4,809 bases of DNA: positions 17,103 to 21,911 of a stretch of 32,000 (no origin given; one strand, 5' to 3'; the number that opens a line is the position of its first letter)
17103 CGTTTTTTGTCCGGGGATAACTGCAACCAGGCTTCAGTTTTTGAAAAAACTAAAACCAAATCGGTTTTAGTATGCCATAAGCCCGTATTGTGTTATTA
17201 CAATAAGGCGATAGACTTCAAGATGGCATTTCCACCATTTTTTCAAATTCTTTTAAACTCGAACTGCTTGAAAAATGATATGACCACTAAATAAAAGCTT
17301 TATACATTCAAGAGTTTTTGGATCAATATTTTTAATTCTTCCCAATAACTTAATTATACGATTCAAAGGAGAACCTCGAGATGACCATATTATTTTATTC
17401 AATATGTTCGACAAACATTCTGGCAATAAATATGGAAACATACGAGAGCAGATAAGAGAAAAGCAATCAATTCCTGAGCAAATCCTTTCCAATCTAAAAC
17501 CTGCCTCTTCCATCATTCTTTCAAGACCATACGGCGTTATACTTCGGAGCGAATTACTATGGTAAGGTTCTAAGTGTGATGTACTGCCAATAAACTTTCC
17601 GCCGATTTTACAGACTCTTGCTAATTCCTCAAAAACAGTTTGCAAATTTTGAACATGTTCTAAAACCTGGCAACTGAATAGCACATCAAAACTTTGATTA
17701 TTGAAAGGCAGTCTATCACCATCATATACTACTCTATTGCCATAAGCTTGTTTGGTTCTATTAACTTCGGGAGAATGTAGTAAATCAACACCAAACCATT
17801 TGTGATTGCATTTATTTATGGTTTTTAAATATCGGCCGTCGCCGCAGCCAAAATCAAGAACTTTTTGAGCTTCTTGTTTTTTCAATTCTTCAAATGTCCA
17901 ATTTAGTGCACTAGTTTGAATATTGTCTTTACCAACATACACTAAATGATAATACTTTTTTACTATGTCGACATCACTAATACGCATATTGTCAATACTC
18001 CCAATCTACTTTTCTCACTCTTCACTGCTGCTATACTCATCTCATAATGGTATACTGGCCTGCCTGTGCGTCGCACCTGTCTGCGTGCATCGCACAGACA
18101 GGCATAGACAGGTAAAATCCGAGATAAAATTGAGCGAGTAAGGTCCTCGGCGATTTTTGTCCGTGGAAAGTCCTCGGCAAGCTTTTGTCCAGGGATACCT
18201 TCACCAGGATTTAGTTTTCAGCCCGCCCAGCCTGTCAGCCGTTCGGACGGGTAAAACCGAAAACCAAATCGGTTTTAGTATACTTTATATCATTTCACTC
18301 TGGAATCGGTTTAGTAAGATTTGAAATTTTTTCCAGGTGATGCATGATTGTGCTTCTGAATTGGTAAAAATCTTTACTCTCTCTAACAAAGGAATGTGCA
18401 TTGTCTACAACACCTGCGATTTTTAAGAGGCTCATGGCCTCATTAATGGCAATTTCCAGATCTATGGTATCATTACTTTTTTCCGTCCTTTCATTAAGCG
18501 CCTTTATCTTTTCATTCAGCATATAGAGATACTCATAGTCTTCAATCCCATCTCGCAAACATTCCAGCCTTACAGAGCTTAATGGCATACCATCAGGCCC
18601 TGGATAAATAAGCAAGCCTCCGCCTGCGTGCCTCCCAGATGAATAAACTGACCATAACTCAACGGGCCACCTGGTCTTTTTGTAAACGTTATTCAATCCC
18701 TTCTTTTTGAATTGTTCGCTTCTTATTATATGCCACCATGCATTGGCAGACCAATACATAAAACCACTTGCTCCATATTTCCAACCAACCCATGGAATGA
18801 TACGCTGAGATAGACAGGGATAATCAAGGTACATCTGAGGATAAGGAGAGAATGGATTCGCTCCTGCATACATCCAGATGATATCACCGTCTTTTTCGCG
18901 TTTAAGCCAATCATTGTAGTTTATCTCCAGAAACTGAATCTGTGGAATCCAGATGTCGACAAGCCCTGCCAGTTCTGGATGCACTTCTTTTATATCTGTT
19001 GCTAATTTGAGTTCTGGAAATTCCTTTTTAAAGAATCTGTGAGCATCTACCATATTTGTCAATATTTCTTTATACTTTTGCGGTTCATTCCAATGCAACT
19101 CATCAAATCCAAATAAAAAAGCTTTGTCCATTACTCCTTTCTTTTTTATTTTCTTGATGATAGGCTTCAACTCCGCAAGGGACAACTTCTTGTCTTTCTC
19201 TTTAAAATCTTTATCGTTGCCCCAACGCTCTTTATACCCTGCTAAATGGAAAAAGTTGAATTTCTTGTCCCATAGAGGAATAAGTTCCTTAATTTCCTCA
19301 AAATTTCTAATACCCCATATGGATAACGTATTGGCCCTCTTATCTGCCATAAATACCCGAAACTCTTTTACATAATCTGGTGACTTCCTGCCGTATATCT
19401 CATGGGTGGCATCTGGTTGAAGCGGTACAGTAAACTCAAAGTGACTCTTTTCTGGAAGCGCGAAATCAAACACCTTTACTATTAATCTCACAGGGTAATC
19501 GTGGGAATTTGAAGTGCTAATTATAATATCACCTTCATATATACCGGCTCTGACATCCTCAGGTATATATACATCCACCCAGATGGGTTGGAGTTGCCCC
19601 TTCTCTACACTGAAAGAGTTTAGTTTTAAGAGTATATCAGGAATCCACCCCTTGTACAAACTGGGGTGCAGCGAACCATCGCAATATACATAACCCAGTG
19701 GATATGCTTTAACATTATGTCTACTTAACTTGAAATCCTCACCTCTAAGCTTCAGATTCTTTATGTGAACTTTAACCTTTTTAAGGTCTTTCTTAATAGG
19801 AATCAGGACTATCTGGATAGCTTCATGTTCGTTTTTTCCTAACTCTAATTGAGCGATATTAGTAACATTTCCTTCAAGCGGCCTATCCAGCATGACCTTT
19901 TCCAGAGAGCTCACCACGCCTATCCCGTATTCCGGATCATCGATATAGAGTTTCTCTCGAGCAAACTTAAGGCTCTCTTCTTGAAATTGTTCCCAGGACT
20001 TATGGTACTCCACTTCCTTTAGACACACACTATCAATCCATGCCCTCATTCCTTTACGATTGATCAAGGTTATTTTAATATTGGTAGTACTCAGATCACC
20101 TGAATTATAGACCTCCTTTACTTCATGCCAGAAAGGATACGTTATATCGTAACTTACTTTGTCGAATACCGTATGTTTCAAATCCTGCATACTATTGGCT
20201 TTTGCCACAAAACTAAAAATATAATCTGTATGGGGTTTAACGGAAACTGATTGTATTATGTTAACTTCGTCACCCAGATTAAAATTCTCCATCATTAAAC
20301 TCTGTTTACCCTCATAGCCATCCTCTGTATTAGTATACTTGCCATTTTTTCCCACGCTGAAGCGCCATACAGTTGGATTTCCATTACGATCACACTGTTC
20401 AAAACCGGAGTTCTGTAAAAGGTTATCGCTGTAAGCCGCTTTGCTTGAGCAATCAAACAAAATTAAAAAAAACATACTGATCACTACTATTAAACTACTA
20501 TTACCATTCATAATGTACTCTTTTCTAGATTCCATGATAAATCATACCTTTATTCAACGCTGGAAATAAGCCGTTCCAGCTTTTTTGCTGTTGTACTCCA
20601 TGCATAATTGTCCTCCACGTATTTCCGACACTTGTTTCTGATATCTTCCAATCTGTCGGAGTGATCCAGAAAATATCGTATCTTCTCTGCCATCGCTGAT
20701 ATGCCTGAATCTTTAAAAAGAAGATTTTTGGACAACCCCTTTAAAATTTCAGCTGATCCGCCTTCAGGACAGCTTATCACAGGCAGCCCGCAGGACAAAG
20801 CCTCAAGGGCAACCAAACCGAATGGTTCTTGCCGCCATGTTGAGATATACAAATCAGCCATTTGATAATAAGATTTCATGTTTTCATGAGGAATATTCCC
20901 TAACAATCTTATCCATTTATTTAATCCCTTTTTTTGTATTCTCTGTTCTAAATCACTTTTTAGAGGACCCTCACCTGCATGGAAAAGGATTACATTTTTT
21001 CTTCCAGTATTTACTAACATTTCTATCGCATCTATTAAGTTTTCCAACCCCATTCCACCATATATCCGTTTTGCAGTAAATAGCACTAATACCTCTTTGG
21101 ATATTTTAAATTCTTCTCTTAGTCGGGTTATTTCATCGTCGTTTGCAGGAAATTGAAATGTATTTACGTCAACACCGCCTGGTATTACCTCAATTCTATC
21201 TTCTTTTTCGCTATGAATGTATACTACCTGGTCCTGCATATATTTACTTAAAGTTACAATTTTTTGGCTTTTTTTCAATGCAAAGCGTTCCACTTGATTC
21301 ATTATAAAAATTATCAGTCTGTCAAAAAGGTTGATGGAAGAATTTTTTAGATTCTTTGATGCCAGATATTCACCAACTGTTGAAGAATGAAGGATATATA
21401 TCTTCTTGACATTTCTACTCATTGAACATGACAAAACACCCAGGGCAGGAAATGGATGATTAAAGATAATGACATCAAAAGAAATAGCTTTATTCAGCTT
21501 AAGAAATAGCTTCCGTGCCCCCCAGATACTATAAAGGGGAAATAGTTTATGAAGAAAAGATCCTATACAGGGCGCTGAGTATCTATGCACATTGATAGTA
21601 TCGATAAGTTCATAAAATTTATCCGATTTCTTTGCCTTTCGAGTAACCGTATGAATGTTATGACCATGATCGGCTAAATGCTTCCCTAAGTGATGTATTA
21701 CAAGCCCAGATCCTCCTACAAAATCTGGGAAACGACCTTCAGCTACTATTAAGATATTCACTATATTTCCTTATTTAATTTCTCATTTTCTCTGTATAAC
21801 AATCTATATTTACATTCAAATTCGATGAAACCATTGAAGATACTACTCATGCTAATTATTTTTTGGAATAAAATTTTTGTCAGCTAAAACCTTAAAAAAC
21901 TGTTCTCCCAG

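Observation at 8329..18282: Modular MITE/BIME-like element present three times inside one operon, always in the same orientation and always in gene-gene spacers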

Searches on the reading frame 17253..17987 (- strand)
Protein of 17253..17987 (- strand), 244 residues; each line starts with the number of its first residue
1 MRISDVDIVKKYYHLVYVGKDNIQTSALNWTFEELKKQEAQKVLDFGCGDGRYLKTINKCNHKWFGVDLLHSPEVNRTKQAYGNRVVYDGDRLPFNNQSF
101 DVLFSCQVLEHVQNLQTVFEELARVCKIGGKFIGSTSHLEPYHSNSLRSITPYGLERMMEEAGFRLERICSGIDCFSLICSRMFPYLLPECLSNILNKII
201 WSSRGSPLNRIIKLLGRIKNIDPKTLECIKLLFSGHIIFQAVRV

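Call 9: find_encoding_contigs(protein=window:17253-17987:-, flank=10000, max_places=10)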
Protein window:17253-17987:- (244 aa): 1 contig read that carries it; 1 place shown.
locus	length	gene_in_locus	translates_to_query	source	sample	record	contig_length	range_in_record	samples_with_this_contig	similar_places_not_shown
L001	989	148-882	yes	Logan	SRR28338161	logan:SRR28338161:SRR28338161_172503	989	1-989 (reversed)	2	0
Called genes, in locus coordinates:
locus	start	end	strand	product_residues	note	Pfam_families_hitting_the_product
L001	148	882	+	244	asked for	PF05148:Methyltransf_8 (weak), PF07021:MetW (weak), PF13489:Methyltransf_23, PF13847:Methyltransf_31, PF08241:Methyltransf_11, PF08242:Methyltransf_12, PF13649:Methyltransf_25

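Call 10: search_protein_families(library=pfam, proteins=[window:17253-17987:-])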
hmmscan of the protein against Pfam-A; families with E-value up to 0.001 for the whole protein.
window:17253-17987:- (244 aa): 9 families
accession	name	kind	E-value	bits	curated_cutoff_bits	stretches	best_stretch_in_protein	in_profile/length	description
PF08241.18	Methyltransf_11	-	7.9e-18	65.3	21.2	1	44-133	1-94/95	Methyltransferase domain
PF13489.12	Methyltransf_23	-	1.8e-13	51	27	1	36-145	19-126/164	Methyltransferase domain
PF13649.12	Methyltransf_25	-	3.6e-13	50.4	27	1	43-130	1-97/97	Methyltransferase domain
PF08242.18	Methyltransf_12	-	4.9e-11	43.7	30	1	44-132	1-98/98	Methyltransferase domain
PF13847.12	Methyltransf_31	-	2.6e-10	40.6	27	1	39-138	3-113/145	Methyltransferase domain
PF05148.21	Methyltransf_8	-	2.1e-07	31.5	27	1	28-132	60-154/219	Hypothetical methyltransferase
PF07021.18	MetW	-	8.5e-06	26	21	1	39-127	13-103/193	Methionine biosynthesis protein MetW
PF01209.24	Ubie_methyltran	-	6.8e-05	22.8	20.1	1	37-133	45-150/233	ubiE/COQ5 methyltransferase family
PF02353.26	CMAS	-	0.00044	20.1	27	1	22-137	45-167/273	Mycolic acid cyclopropane synthetase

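Call 58: find_homologous_proteins(query=window:17253-17987:-, max_evalue=1e-20)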
Query window:17253-17987:- (244 aa): 76 proteins with E <= 1e-20 among 361 candidates.
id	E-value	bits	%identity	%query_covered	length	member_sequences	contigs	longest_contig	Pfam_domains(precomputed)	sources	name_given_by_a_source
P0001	1.2e-164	564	100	100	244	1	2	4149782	PF07021.19,PF13847.13,PF13489.13,PF13649.13,PF05148.22,PF08241.19,PF08242.19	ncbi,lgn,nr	ncbi:MAG: class I SAM-dependent methyltransferase [Candidatus Scalindua sp.]|nr:class I SAM-dependen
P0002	2.9e-122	425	75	100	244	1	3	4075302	PF13847.13,PF13489.13,PF13649.13,PF05148.22,PF08241.19,PF08242.19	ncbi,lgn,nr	ncbi:demethylrebeccamycin-D-glucose O-methyltransferase [Candidatus Brocadia pituitae]|nr:demethylre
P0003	2.6e-114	399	70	100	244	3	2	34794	PF07021.19,PF13847.13,PF13489.13,PF13649.13,PF05148.22,PF01209.25,PF08241.19,PF08242.19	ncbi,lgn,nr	ncbi:MAG: class I SAM-dependent methyltransferase [Candidatus Brocadia sp.]|nr:class I SAM-dependent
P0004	6.9e-113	395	71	100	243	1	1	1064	PF13847.13,PF13489.13,PF13649.13,PF08241.19,PF08242.19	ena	-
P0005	4.5e-110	385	68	100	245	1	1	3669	PF13847.13,PF13489.13,PF13649.13,PF05148.22,PF08241.19,PF08242.19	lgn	-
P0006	4.0e-109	382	69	100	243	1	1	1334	PF13847.13,PF13489.13,PF02353.27,PF13649.13,PF05148.22,PF01209.25,PF08241.19,PF08242.19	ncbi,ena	-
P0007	2.3e-108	380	66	100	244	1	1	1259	PF07021.19,PF13847.13,PF13489.13,PF02353.27,PF13649.13,PF08241.19,PF08242.19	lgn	-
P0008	6.4e-106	372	65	100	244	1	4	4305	PF07021.19,PF13847.13,PF13489.13,PF02353.27,PF13649.13,PF05148.22,PF01209.25,PF08241.19,PF08242.19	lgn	-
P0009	3.0e-105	370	66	100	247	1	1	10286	PF13847.13,PF13489.13,PF02353.27,PF13649.13,PF05148.22,PF08241.19,PF08242.19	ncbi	-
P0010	2.9e-103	363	64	100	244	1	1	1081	PF13847.13,PF13489.13,PF02353.27,PF13649.13,PF08241.19,PF08242.19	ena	-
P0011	1.6e-101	357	65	99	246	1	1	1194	PF13847.13,PF13489.13,PF13649.13,PF05148.22,PF08241.19,PF08242.19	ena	-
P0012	7.4e-99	349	61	100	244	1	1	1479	PF13847.13,PF13489.13,PF13649.13,PF08241.19,PF08242.19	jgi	jgi:SAM-dependent methyltransferase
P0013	1.5e-98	348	66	100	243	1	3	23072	PF13847.13,PF13489.13,PF02353.27,PF13649.13,PF08241.19,PF08242.19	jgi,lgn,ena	-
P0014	1.1e-77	279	73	68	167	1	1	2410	PF13847.13,PF13649.13,PF08241.19,PF08242.19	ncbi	-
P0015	9.5e-60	221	46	91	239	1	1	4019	PF13847.13,PF13489.13,PF13649.13,PF05148.22,PF08241.19,PF08242.19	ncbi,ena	-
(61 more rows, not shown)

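Call 59: find_encoding_contigs(protein=P0002, flank=6000, max_places=3)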
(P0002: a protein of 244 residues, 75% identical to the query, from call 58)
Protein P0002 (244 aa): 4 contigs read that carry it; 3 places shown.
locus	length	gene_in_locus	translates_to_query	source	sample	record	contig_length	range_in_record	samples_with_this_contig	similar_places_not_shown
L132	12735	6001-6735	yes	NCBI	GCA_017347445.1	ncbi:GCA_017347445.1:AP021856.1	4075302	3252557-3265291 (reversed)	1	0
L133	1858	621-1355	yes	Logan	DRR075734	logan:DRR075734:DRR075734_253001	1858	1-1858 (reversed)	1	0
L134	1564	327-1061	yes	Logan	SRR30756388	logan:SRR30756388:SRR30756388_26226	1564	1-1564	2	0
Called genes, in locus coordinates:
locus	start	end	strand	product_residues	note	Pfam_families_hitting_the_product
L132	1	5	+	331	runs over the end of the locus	PF00534:Glycos_transf_1, PF13692:Glyco_trans_1_4, PF13524:Glyco_trans_1_2 (weak)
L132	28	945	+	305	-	PF01209:Ubie_methyltran (weak), PF13489:Methyltransf_23, PF07021:MetW (weak), PF13649:Methyltransf_25, PF13847:Methyltransf_31, PF08241:Methyltransf_11, PF08242:Methyltransf_12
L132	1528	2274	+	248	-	PF00534:Glycos_transf_1, PF13692:Glyco_trans_1_4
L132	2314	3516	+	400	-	PF13439:Glyco_transf_4, PF13579:Glyco_trans_4_4, PF00534:Glycos_transf_1, PF13692:Glyco_trans_1_4, PF13524:Glyco_trans_1_2, PF20706:GT4-conflict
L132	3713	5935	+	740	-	PF19543:GH123_N, PF22680:Glyco_hydro_123_N_2, PF13320:GH123_cat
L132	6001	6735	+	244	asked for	PF05148:Methyltransf_8, PF13489:Methyltransf_23, PF13847:Methyltransf_31, PF08241:Methyltransf_11, PF08242:Methyltransf_12, PF13649:Methyltransf_25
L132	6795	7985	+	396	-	PF00534:Glycos_transf_1, PF13692:Glyco_trans_1_4, PF13524:Glyco_trans_1_2 (weak)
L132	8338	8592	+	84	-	-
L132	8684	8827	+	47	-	-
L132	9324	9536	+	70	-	-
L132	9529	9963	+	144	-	PF01850:PIN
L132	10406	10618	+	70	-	PF10049:DUF2283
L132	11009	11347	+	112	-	PF24839:DUF7718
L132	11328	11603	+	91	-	PF18882:DUF5647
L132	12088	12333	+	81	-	-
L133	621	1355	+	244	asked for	PF05148:Methyltransf_8, PF13489:Methyltransf_23, PF13847:Methyltransf_31, PF08241:Methyltransf_11, PF08242:Methyltransf_12, PF13649:Methyltransf_25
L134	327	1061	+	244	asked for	PF05148:Methyltransf_8, PF13489:Methyltransf_23, PF13847:Methyltransf_31, PF08241:Methyltransf_11, PF08242:Methyltransf_12, PF13649:Methyltransf_25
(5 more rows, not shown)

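Call 60: find_encoding_contigs(protein=P0013, flank=6000, max_places=3)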
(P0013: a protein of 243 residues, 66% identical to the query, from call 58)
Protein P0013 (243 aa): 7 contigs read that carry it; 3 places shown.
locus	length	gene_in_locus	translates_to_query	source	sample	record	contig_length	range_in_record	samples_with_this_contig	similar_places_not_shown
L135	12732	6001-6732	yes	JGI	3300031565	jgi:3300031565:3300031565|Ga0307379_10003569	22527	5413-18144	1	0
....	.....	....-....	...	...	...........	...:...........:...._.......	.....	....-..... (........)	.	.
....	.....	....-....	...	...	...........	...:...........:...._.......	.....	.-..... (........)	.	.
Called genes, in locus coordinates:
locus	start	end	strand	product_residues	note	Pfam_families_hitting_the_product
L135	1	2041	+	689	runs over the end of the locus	PF01408:GFO_IDH_MocA, PF01073:3Beta_HSD, PF01370:Epimerase, PF02719:Polysacc_synt_2, PF04321:RmlD_sub_bind, PF05368:NmrA, PF07993:NAD_binding_4, PF16363:GDP_Man_Dehyd, +3 more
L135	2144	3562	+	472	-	PF27533:CapK_C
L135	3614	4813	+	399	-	-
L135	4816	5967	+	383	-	PF13506:Glyco_transf_21, PF13641:Glyco_tranf_2_3, PF00535:Glycos_transf_2, PF10111:Glyco_tranf_2_2, PF13632:Glyco_trans_2_3 (weak)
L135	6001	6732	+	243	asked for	PF02353:CMAS, PF13489:Methyltransf_23, PF13847:Methyltransf_31, PF08241:Methyltransf_11, PF08242:Methyltransf_12, PF13649:Methyltransf_25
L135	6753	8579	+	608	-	PF13231:PMT_2 (weak)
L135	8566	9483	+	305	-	PF00953:Glycos_transf_4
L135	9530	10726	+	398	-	PF01041:DegT_DnrJ_EryC1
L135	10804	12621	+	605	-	PF02543:Carbam_trans_N, PF16861:Carbam_trans_C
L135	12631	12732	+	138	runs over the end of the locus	PF19588:SxtJ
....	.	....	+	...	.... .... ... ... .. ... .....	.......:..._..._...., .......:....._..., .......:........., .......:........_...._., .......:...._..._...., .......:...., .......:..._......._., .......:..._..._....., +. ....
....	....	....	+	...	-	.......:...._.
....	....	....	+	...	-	-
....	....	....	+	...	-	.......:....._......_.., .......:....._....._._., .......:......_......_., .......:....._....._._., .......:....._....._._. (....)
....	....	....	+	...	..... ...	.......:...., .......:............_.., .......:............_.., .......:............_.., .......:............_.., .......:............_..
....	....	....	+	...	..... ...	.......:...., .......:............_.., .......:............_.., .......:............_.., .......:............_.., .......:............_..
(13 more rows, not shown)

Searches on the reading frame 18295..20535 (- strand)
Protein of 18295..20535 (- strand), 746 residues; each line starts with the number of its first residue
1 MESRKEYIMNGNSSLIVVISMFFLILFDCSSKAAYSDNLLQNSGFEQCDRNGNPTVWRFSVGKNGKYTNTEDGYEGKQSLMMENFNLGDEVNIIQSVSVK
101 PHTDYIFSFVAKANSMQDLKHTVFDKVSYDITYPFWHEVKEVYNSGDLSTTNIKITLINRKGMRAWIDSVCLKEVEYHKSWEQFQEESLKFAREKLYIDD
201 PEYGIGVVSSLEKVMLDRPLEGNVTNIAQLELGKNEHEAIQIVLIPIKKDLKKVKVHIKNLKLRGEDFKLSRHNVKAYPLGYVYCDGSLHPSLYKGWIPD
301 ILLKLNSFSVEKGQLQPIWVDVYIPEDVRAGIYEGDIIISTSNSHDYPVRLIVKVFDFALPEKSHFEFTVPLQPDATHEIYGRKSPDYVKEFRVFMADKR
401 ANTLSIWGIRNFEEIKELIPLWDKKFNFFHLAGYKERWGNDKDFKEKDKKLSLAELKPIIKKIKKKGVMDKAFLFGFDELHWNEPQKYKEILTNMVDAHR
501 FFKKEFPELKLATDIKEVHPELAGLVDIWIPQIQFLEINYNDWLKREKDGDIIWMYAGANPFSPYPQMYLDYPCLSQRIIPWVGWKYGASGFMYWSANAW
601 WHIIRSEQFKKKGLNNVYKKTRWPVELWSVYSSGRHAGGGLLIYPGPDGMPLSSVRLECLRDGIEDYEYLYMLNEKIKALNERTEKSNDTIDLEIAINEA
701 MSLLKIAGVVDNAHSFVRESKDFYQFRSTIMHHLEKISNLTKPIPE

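Call 10: search_protein_families(library=pfam, proteins=[window:18295-20535:-])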
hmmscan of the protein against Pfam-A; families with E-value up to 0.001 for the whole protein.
window:18295-20535:- (746 aa): 4 families
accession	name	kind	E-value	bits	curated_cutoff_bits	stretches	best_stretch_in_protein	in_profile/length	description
PF13320.12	GH123_cat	-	8.2e-21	75.1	23.1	1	408-673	88-324/324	Glycoside hydrolase 123, catalytic domain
PF22680.2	Glyco_hydro_123_N_2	-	4.6e-11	43.2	27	1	234-340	29-141/142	Glycoside hydrolase 123 N-terminal domain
PF19543.5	GH123_N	-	8e-09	34.4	22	1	226-363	191-313/969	Glycoside hydrolase 123, N-terminal domain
PF02018.23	CBM_4_9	-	2.8e-06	28.2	25.9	1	38-128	2-90/136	Carbohydrate binding domain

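Call 45: find_encoding_contigs(protein=window:18295-20535:-, flank=10000, max_places=10)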
Protein window:18295-20535:- (746 aa): 2 contigs read that carry it; 2 places shown.
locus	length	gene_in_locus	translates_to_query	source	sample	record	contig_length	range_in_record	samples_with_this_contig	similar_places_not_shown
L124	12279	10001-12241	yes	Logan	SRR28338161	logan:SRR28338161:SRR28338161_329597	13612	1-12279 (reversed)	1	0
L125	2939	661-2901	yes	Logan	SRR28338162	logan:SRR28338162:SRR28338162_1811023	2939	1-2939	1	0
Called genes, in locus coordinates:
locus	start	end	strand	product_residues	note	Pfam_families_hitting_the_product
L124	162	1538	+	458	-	PF01554:MatE (faint), PF01943:Polysacc_synt, PF13440:Polysacc_synt_3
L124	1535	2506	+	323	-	PF00685:Sulfotransfer_1, PF13469:Sulfotransfer_3 (weak)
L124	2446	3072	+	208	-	PF13489:Methyltransf_23, PF05401:NodS (faint), PF13649:Methyltransf_25, PF13847:Methyltransf_31, PF08241:Methyltransf_11, PF08242:Methyltransf_12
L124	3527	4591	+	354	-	PF02350:Epimerase_2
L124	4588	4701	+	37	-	-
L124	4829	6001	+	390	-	PF00534:Glycos_transf_1, PF13692:Glyco_trans_1_4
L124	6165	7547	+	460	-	PF04932:Wzy_C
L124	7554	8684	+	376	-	PF13439:Glyco_transf_4, PF20706:GT4-conflict (weak), PF00534:Glycos_transf_1, PF13692:Glyco_trans_1_4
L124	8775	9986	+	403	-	PF13439:Glyco_transf_4, PF13579:Glyco_trans_4_4, PF00534:Glycos_transf_1, PF13692:Glyco_trans_1_4, PF13524:Glyco_trans_1_2, PF20706:GT4-conflict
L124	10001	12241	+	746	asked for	PF02018:CBM_4_9 (weak), PF19543:GH123_N, PF22680:Glyco_hydro_123_N_2, PF13320:GH123_cat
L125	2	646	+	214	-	?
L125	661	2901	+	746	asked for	PF02018:CBM_4_9 (weak), PF19543:GH123_N, PF22680:Glyco_hydro_123_N_2, PF13320:GH123_cat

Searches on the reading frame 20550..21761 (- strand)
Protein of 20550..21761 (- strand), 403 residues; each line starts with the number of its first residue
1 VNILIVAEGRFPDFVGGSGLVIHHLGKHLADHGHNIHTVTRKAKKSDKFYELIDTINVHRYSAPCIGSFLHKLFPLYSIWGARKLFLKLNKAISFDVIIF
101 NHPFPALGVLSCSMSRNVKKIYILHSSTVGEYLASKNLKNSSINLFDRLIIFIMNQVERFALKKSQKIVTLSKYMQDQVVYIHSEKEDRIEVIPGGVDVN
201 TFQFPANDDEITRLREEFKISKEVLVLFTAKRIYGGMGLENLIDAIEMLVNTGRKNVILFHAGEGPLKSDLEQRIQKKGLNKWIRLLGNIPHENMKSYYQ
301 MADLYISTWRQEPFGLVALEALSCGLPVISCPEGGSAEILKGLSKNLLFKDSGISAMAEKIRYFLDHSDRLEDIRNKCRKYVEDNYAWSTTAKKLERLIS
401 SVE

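Call 10: search_protein_families(library=pfam, proteins=[window:20550-21761:-])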
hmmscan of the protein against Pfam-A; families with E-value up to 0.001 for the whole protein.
window:20550-21761:- (403 aa): 6 families
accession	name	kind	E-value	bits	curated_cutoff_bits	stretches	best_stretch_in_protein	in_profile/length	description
PF00534.26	Glycos_transf_1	-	5.3e-31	107.9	26.4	1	212-380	3-171/172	Glycosyl transferases group 1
PF13692.12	Glyco_trans_1_4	-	1.1e-22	81.2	27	1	232-366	9-141/142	Glycosyl transferases group 1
PF13439.12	Glyco_transf_4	-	1.4e-20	74.4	28.5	1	15-200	1-169/170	Glycosyltransferase Family 4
PF13579.12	Glyco_trans_4_4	-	1.3e-09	39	29.7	1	16-196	1-158/158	Glycosyl transferase 4-like domain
PF20706.3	GT4-conflict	-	2.2e-08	34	26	1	293-395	273-385/385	Family 4 Glycosyltransferase in conflict systems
PF13524.12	Glyco_trans_1_2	-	6.4e-08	33.1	25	1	285-396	30-143/144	Glycosyl transferase-like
